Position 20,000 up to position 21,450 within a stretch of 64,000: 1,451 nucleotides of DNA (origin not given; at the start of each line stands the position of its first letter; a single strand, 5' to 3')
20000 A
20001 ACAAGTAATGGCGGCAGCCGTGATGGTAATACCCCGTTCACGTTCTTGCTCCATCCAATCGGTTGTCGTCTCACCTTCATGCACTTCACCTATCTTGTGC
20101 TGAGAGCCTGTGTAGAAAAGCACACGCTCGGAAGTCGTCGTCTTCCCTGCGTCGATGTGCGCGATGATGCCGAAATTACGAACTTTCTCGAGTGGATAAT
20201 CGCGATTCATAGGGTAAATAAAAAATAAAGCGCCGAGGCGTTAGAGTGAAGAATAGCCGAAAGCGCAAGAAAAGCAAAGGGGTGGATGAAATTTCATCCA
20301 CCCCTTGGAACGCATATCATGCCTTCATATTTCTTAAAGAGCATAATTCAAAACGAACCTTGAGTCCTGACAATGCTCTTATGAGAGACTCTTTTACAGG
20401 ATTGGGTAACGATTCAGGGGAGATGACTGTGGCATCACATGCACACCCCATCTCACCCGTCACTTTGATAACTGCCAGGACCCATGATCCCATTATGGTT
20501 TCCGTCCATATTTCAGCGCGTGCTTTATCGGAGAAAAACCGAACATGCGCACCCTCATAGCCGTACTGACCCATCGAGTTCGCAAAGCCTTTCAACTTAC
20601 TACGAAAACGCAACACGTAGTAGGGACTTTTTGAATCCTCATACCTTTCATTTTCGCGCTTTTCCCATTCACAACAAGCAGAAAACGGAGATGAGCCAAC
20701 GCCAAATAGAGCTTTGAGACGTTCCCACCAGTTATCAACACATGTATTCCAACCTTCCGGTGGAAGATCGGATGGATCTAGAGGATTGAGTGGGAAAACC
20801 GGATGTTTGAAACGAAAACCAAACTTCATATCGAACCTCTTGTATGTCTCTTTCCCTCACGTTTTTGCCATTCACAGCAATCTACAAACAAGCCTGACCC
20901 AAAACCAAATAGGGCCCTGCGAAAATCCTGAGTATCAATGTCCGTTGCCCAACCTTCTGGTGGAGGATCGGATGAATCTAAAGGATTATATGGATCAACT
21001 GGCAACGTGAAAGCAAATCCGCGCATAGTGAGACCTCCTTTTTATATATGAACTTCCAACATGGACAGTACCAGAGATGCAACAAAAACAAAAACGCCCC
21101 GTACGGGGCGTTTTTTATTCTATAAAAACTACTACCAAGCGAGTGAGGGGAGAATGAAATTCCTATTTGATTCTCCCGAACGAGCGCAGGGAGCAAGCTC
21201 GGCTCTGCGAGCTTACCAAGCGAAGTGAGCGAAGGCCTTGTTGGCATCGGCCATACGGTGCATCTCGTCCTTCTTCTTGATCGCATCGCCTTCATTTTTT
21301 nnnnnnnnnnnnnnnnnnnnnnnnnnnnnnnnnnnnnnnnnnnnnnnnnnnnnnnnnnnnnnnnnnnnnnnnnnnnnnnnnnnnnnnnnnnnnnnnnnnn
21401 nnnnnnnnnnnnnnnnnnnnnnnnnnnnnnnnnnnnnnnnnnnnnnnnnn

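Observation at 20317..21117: Tandem paralogous small-protein genes inserted between rpsG and fusA, after a terminator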

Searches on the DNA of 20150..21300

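Call 69: search_rna_families(source=window, start=20150, end=21300, threshold=evalue, max_evalue=1)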
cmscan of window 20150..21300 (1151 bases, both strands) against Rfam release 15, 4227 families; matches with E-value up to 1: 7.
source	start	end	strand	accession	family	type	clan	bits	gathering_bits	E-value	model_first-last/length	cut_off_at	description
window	21082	21148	-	RF01772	rnk_pseudo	Cis-reg; leader;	-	24.8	55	0.11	1-108/108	no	Pseudomonas rnk leader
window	21024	21120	+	RF01859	Phe_leader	Cis-reg; leader;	-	24.6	55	0.17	1-125/125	no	Phenylalanine leader peptide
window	21085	21172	-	RF01859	Phe_leader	Cis-reg; leader;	-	23.7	55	0.26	1-125/125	no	Phenylalanine leader peptide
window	21020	21083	-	RF01832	ROSE_2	Cis-reg; thermoregulator;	-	20.3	65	0.2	1-73/73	no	Repression of heat shock gene expression (ROSE) element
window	21073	21132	-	RF03763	mir-2568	Gene; miRNA;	-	20.2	90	0.3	1-88/88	no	mir-2568 microRNA precursor family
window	20278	20396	-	RF00548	U11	Gene; snRNA; splicing;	CL00005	19.7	39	0.65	1-134/134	no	U11 spliceosomal RNA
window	20617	20773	-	RF01855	Plant_SRP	Gene;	CL00003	12.2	105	0.78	1-305/305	no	Plant signal recognition particle RNA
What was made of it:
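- Tried and rejected: Rfam on the region: only sub-threshold noise (call 69).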
